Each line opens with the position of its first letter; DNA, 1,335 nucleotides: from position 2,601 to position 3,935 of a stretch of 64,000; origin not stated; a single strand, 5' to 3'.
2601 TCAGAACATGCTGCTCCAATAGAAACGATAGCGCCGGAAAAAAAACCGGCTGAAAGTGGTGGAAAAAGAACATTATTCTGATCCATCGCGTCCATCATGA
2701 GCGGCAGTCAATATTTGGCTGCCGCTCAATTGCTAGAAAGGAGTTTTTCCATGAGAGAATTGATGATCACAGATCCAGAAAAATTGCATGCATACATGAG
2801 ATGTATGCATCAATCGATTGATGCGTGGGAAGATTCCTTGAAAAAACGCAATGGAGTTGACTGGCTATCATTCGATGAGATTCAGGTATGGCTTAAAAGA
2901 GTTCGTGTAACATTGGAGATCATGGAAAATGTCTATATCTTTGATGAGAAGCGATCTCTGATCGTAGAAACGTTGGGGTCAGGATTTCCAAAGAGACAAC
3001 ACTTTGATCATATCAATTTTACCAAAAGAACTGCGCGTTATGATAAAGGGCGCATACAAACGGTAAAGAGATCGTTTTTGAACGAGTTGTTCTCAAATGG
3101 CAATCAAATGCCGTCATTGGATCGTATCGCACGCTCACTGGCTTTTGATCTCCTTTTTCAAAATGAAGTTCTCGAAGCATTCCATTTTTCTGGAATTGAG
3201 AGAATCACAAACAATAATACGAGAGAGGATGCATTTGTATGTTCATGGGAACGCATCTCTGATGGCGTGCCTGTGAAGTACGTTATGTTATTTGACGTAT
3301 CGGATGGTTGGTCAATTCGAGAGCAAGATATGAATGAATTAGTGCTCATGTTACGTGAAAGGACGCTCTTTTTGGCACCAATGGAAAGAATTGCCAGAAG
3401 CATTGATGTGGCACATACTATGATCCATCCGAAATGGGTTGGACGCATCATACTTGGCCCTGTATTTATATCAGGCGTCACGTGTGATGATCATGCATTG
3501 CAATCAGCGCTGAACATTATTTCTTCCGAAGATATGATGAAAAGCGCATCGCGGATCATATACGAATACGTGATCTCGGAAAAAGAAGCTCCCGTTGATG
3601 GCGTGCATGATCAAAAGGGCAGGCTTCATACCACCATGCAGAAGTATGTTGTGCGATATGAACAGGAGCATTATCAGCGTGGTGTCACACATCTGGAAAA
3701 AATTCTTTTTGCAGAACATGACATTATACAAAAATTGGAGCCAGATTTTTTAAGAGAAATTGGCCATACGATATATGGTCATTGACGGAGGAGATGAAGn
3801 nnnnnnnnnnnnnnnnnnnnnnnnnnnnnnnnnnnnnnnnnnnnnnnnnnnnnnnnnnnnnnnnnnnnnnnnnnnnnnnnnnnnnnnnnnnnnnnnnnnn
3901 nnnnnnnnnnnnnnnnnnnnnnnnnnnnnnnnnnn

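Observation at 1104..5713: Three-gene operon: 526-aa coiled-coil protein, 344-aa unknown protein, 638-aa classic AAA ATPase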

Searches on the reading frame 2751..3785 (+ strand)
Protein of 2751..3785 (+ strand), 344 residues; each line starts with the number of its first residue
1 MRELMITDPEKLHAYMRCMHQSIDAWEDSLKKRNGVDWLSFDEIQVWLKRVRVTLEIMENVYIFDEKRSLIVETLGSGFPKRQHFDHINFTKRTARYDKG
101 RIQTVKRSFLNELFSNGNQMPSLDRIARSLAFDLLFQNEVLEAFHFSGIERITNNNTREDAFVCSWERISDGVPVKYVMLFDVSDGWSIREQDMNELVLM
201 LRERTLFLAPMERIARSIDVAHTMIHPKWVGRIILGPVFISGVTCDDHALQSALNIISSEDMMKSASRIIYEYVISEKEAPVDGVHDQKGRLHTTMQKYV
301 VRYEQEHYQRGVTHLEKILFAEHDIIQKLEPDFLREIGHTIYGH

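Call 4: search_protein_families(library=pfam, proteins=[window:2751-3785:+], max_evalue=0.1)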
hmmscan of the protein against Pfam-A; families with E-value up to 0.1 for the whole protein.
window:2751-3785:+ (344 aa): 0 families

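Call 5: search_protein_families(library=ncbifam, proteins=[window:2751-3785:+], max_evalue=0.1)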
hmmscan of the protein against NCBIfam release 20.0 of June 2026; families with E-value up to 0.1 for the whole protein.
window:2751-3785:+ (344 aa): 1 family
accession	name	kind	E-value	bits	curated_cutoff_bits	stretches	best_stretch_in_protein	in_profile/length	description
NF009405.0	PRK12767.1-4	equivalog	0.064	12.2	390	1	260-319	171-229/320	carbamoyl phosphate synthase-like protein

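Call 6: search_protein_families(library=padloc, proteins=[window:2751-3785:+], max_evalue=0.1)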
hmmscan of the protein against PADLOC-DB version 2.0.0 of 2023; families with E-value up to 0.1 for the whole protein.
window:2751-3785:+ (344 aa): 0 families

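Call 18: find_homologous_proteins(query=window:2751-3785:+)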
Query window:2751-3785:+ (344 aa): 16 proteins with E <= 0.001 among 1067 candidates.
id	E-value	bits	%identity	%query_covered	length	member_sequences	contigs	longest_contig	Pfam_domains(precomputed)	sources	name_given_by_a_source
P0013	5.1e-226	767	98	100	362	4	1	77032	-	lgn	-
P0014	3.5e-84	301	43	95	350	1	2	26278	-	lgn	-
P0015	1.4e-82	295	44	97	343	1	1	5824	-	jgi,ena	-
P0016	1.1e-80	289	42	95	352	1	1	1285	-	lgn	-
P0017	9.3e-80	286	41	96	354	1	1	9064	-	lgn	-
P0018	4.4e-79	284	41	99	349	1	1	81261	-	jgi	-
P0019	4.3e-73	264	38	100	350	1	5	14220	-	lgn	-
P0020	1.9e-65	239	39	97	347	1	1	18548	-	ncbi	-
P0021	2.6e-63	232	47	65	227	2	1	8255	-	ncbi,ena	-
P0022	7.9e-63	231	39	95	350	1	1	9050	-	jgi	jgi:hypothetical protein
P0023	2.0e-59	219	35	97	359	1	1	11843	-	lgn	-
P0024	3.2e-58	215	35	98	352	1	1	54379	-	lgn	-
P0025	2.1e-54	203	33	96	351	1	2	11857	-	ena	-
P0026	7.8e-54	201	37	96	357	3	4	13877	-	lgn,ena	-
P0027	1.3e-48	184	33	98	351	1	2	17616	-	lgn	-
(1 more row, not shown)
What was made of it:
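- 2751..3785 (+): Gene B: 344-aa soluble alpha+beta protein of a small unnamed family. Conserved motifs are SGFP and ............. It is tightly coupled to the AAA gene. 16 close homologues (call 18).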

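Call 31: predict_structure(alignment_id=A1)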
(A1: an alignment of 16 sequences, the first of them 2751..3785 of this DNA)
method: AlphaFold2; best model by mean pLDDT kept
length: 344 residues; sequences in the alignment: 16
mean_pLDDT: 88.6   pTM: 0.87
mean pLDDT of the five models: 88.6, 87.3, 86.7, 86.6, 85.7
residues with pLDDT >= 90: 207; 70-90: 120; 50-70: 14; < 50: 3
segments of 3 or more residues with pLDDT < 50: none
pLDDT, mean of each block of 10 residues (from residue 1): 75 94 93 85 93 95 86 87 92 81 85 77 89 92 93 75 94 93 89 94 93 96 94 94 89 88 91 95 89 93 91 93 87 70 47
secondary structure, 60 per line:
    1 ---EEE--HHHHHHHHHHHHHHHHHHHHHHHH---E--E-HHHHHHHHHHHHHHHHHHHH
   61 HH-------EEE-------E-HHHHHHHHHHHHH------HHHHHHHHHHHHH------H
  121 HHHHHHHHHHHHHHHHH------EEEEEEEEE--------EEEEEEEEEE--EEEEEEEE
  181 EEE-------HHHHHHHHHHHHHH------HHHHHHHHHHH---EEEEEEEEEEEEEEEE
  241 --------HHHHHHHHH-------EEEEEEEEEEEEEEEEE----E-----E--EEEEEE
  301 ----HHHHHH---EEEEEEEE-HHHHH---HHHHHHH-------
elements in order: E4-6 H9-32 H41-62 E70-72 H82-94 H101-113 H120-137 E144-152 E161-170 E173-183 H191-204 H211-221 E225-240 H249-257 E265-281 E295-300 H305-310 E314-321 H323-327 H331-337
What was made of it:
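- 2751..3785 (+): AF2 model pLDDT 88.6, pTM 0.87 (call 31).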

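Call 35: fold_search(model_id=the predicted structure, library=pdb)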
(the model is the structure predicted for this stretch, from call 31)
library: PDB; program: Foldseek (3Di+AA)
matches with E <= 10: 450; with E <= 0.001: 0
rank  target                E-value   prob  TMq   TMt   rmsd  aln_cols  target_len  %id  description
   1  6z88_D                6.1e-02  0.51  0.15  0.26  12.1       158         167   13  human GTP cyclohydrolase I in complex with allosteric inhibitor (released 2020-12-09)
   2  6z88_E                1.5e-01  0.44  0.16  0.28  12.0       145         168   14  human GTP cyclohydrolase I in complex with allosteric inhibitor (released 2020-12-09)
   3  3kg7_B                1.5e-01  0.05  0.09  0.11  24.6       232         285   12  Dehydratase domain from CurH module of Curacin polyketide synthase (released 2010-01-19)
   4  5kpe_MODEL_1_A        2.0e-01  0.47  0.11  0.29  20.0       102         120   15  Solution NMR Structure of Denovo Beta Sheet Design Protein, Northeast Structural Genomics Consortium (NESG) Ta (released 2016-09-21)
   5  7pkw                  2.4e-01  0.06  0.10  0.14  28.3       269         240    6  Crystal structure of VIRB8-like OrfG central and C-terminal domains of Streptococcus thermophilus ICESt3 (Gram positive  (released 2022-09-07)
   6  5gyd_A                2.7e-01  0.03  0.08  0.10  22.6       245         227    7  Crystal Structure of Mdm12 (released 2016-11-16)
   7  4uvq                  3.6e-01  0.10  0.09  0.11  20.9       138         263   12  PatG Domain of Unknown Function (released 2014-09-17)
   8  5gyd_C                4.0e-01  0.02  0.08  0.10  23.2       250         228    8  Crystal Structure of Mdm12 (released 2016-11-16)
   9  5ypd                  4.3e-01  0.04  0.11  0.13  20.2       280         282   14  Mycobacterium Tuberculosis Methionine aminopeptidase type 1c (C105N mutant) in complex with Methionine (released 2018-11-07)
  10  3ff0_A                4.8e-01  0.11  0.10  0.18  23.9       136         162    8  Crystal structure of a phenazine biosynthesis-related protein (phzb2) from pseudomonas aeruginosa at 1.90 A resolution (released 2008-12-16)
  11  5h54                  4.8e-01  0.02  0.09  0.12  21.4       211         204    8  Mdm12 from K. lactis 1-239 (released 2017-11-08)
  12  5vkz_A                5.3e-01  0.02  0.08  0.11  23.0       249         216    8  Crystal structure of Mdm12 and combinatorial reconstitution of Mdm12/Mmm1 ERMES complexes for structural studies (released 2017-07-05)
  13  5vkz_B                5.6e-01  0.02  0.08  0.11  24.3       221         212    7  Crystal structure of Mdm12 and combinatorial reconstitution of Mdm12/Mmm1 ERMES complexes for structural studies (released 2017-07-05)
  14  4hyz_A                6.0e-01  0.06  0.06  0.17  18.8        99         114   10  Crystal structure of a DUF3887 family protein (RUMGNA_01855) from Ruminococcus gnavus ATCC 29149 at 2.25 A resolution (released 2013-01-09)
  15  5gyd_B                6.0e-01  0.02  0.09  0.12  24.3       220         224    6  Crystal Structure of Mdm12 (released 2016-11-16)
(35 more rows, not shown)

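Call 58: search_solved_structures(query=A1, max_evalue=10)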
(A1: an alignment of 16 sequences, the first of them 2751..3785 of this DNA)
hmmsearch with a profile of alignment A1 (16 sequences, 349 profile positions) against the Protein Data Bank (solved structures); distinct sequences matched with E-value up to 10: 1.
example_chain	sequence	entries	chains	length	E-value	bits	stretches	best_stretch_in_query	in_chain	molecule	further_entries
5nqa_A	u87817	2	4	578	0.95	11.8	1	135-204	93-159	Polypeptide N-acetylgalactosaminyltransferase 4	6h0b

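Call 64: search_protein_families(library=phrogs, proteins=[window:2751-3785:+], max_evalue=0.01)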
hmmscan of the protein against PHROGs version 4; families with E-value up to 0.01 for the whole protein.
window:2751-3785:+ (344 aa): 0 families

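Call 66: find_related_loci(query=A1, collection=metagenome_contigs, flank=10000)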
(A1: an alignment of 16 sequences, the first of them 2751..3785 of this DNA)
Query A1 (344 aa) in metagenome_contigs; peptide patterns used: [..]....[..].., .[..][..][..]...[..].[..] (x = any residue, [..] = any of these).
147 stretches matched a pattern; 1 encode a relative of the query (tblastn E <= 1e-3); 1 distinct loci.
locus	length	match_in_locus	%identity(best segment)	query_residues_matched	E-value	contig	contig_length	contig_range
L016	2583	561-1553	44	10-341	4e-88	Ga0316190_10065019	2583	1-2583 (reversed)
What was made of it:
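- Tried and rejected: The metagenome-contig scan added only one short locus (call 66).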

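Call 75: search_protein_representatives(alignment_id=A1)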
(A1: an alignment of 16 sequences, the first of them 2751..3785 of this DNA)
Query: 16 sequences, 349 profile positions. Proteins with E-value up to 0.001 (for the whole library): 267; up to 1e-10: 192; up to 1e-30: 33. The best 150 are listed.
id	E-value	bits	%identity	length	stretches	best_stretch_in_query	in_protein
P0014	2.4e-154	530.1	-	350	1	1-348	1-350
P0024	8.1e-143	492.2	-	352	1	4-347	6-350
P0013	9.2e-143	492.0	-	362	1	1-347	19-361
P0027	3.1e-141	487.0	-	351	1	3-346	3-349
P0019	2.0e-136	471.2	-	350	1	1-348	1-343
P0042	9.3e-136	469.0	-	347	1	1-347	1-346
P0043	8.8e-119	413.2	-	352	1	10-347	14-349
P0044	7.6e-117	406.8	-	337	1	1-333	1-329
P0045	1.4e-116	405.9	-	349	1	7-347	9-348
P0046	8.3e-114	396.8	-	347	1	5-347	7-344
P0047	4.2e-113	394.5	-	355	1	4-345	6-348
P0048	2.8e-111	388.5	-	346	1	4-347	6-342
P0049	9.0e-111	386.8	-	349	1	4-345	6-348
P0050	3.2e-110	385.0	-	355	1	3-347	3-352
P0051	2.3e-108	378.9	-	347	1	6-347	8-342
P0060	1.5e-51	192.0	-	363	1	10-346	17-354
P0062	8.6e-37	143.5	-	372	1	14-341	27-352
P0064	9.7e-36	140.0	-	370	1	13-338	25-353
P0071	6.7e-30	120.8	-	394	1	10-341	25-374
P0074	1.0e-29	120.3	-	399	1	39-335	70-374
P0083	2.0e-27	112.7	-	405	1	38-333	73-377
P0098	1.6e-24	103.2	-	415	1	41-342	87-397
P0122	2.4e-22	96.0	-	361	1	1-331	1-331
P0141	6.3e-20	88.0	-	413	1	39-338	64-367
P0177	1.2e-17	80.6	-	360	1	9-335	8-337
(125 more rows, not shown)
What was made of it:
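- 2751..3785 (+): 267 clusters at 50% identity in an exhaustive HMMER search, all 340-415 aa and single-domain (call 75).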

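Call 77: fold_search(model_id=the predicted structure, library=viral)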
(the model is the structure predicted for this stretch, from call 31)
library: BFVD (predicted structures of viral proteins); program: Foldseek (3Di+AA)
matches with E <= 10: 518; with E <= 0.001: 0
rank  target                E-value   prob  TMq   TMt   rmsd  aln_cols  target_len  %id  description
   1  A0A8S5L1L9            7.7e-03  0.10  0.09  0.07  28.1       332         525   11  Maturation protein [ssRNA phage Zoerhiza.1_16]
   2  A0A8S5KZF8            1.8e-02  0.10  0.10  0.10  24.5       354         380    7  Maturation protein [ssRNA phage SRR7976300_3]
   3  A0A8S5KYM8            1.8e-02  0.08  0.09  0.08  25.9       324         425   11  Maturation protein [ssRNA phage Gerhypos.2_24]
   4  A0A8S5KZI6            1.9e-02  0.09  0.10  0.09  27.4       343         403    8  Maturation protein [ssRNA phage SRR6050738_1]
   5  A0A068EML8            3.4e-02  0.08  0.10  0.09  28.6       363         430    9  Maturation/attachment protein [Marine phage EC]
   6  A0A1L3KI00            4.5e-02  0.10  0.11  0.09  25.4       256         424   10  Maturation protein [Beihai levi-like virus 19]
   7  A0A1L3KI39            4.5e-02  0.06  0.09  0.09  28.1       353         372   10  Maturation protein [Beihai levi-like virus 27]
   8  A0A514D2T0            5.4e-02  0.06  0.11  0.10  26.6       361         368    8  Maturation protein [Leviviridae sp.]
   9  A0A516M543            8.4e-02  0.18  0.15  0.21  22.2       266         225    6  (no name in the UniProt tables at hand)
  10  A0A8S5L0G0            9.9e-02  0.04  0.09  0.08  26.8       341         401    9  Maturation protein [ssRNA phage SRR7976301_1]
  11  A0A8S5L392            1.2e-01  0.04  0.09  0.07  25.5       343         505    9  Maturation protein [ssRNA phage SRR6050738_3]
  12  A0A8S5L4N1            1.2e-01  0.03  0.09  0.08  27.1       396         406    9  Maturation protein [ssRNA phage SRR6960799_12]
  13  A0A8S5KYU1            1.2e-01  0.03  0.08  0.07  28.6       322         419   10  Maturation protein [ssRNA phage Gephyllon.4_5]
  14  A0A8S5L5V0            1.6e-01  0.04  0.09  0.08  30.6       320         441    9  Maturation protein [ssRNA phage SRR7976310_14]
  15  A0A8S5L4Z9            1.6e-01  0.04  0.11  0.08  27.4       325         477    7  Maturation protein [ssRNA phage SRR6960799_29]
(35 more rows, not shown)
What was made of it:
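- Tried and rejected: Foldseek of the B model against PDB and BFVD gave nothing significant (calls 35, 77).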

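Call 91: list_cluster_members(proteins=[P0060, P0062, P0064, P0071, P0074, P0083, P0098, P0122, P0141, P0177])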
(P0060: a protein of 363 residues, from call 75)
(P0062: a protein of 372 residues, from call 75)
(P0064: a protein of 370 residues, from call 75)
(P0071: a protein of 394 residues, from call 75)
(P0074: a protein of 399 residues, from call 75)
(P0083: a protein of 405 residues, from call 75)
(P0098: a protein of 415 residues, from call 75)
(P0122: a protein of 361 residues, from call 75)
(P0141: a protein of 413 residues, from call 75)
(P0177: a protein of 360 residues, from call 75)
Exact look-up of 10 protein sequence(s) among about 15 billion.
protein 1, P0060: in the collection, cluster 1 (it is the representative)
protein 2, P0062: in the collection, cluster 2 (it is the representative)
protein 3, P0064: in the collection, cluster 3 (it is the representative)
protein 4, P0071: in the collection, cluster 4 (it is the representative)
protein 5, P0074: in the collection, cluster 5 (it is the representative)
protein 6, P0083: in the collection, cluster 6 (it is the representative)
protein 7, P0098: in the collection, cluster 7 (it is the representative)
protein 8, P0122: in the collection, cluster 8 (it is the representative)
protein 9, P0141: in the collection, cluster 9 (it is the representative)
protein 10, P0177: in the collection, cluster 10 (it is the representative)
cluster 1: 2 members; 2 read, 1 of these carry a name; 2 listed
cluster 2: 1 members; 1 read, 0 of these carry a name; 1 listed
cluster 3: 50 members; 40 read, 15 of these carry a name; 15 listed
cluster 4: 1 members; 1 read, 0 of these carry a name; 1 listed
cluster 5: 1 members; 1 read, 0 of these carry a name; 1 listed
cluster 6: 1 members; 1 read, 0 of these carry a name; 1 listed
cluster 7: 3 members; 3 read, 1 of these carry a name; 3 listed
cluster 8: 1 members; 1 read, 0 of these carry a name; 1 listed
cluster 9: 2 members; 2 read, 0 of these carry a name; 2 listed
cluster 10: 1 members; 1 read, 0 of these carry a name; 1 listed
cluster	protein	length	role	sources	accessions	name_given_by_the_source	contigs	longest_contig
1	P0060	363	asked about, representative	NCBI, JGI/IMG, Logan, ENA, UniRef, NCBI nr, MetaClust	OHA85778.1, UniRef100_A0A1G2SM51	MAG: hypothetical protein A2591_03630 [Candidatus Yonathbacteria bacterium ... | Uncharacterized protein n=1 Tax=Candidatus Yonathbacteria bacterium RIFOXYD1_FULL_52_36 ... | \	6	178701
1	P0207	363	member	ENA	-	-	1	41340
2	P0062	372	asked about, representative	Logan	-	-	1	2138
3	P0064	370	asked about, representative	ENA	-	-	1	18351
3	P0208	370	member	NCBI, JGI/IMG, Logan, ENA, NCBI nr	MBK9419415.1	MAG: hypothetical protein IPN62_19580 [Flavobacteriales bacterium] | hypothetical protein | hypothetical protein [Flavobacteriales bacterium]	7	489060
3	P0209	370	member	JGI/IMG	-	hypothetical protein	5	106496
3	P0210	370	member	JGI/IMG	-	hypothetical protein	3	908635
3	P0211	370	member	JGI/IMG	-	hypothetical protein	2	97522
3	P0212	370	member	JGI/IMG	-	hypothetical protein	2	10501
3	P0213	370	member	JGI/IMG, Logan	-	hypothetical protein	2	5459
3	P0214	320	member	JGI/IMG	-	hypothetical protein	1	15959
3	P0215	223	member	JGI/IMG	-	hypothetical protein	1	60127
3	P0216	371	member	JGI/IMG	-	hypothetical protein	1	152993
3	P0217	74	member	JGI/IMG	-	hypothetical protein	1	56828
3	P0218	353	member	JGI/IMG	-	hypothetical protein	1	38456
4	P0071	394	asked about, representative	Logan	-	-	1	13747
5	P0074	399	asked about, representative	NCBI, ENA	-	-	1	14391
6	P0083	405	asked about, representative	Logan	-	-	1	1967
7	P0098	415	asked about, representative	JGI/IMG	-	-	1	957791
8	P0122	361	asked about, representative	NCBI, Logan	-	-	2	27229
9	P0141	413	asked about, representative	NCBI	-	-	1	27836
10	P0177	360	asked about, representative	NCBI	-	-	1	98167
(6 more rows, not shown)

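Call 92: find_encoding_contigs(protein=P0018, flank=10000, max_places=1)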
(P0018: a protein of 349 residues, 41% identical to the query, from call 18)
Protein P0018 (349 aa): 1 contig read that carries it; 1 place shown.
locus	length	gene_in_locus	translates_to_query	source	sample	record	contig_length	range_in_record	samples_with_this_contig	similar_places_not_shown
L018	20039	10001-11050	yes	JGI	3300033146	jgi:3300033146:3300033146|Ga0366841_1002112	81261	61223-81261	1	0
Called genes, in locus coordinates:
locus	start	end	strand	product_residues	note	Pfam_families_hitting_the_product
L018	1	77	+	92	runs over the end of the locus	PF02001:DUF134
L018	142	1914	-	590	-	PF04760:IF2_N, PF00009:GTP_EFTU, PF00071:Ras (weak), PF01926:MMR_HSR1, PF08477:Roc (faint), PF22042:EF-G_D2, PF03144:GTP_EFTU_D2 (faint), PF11987:IF-2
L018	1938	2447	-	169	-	PF14584:DUF4446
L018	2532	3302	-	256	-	PF01323:DSBA, PF13462:Thioredoxin_4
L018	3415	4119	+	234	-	PF00175:NAD_binding_1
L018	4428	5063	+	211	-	-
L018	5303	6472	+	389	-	-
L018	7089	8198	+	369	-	-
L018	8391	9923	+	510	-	-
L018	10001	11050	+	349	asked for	-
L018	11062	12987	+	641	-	PF00004:AAA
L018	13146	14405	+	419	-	PF20343:DUF6638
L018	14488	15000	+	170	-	-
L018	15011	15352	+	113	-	-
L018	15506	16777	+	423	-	-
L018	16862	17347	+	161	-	-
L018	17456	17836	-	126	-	PF00072:Response_reg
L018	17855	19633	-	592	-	PF08269:dCache_2, PF17200:sCache_2, PF17201:Cache_3-Cache_2, PF00512:HisKA, PF02518:HATPase_c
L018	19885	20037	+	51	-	?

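Call 93: find_encoding_contigs(protein=P0027, flank=10000, max_places=1)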
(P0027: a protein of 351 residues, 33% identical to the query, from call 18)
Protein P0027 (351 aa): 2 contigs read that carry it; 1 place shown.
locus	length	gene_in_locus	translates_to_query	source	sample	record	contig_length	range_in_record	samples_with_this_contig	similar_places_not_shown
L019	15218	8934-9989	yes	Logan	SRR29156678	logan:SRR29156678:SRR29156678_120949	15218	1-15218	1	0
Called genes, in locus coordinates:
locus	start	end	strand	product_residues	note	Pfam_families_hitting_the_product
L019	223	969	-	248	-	PF12686:DUF3800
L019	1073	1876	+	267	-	-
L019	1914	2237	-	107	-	PF09876:DUF2103 (weak)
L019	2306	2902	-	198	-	-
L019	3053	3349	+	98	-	-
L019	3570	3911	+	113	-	PF00203:Ribosomal_S19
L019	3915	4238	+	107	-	PF00237:Ribosomal_L22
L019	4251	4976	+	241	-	PF07650:KH_2, PF00189:Ribosomal_S3_C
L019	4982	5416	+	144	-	PF00252:Ribosomal_L16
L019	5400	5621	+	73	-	PF00831:Ribosomal_L29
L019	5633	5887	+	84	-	PF00366:Ribosomal_S17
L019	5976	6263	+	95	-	PF00238:Ribosomal_L14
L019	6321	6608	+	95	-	PF17136:ribosomal_L24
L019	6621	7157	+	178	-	PF00281:Ribosomal_L5, PF00673:Ribosomal_L5_C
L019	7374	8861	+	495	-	-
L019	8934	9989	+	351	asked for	-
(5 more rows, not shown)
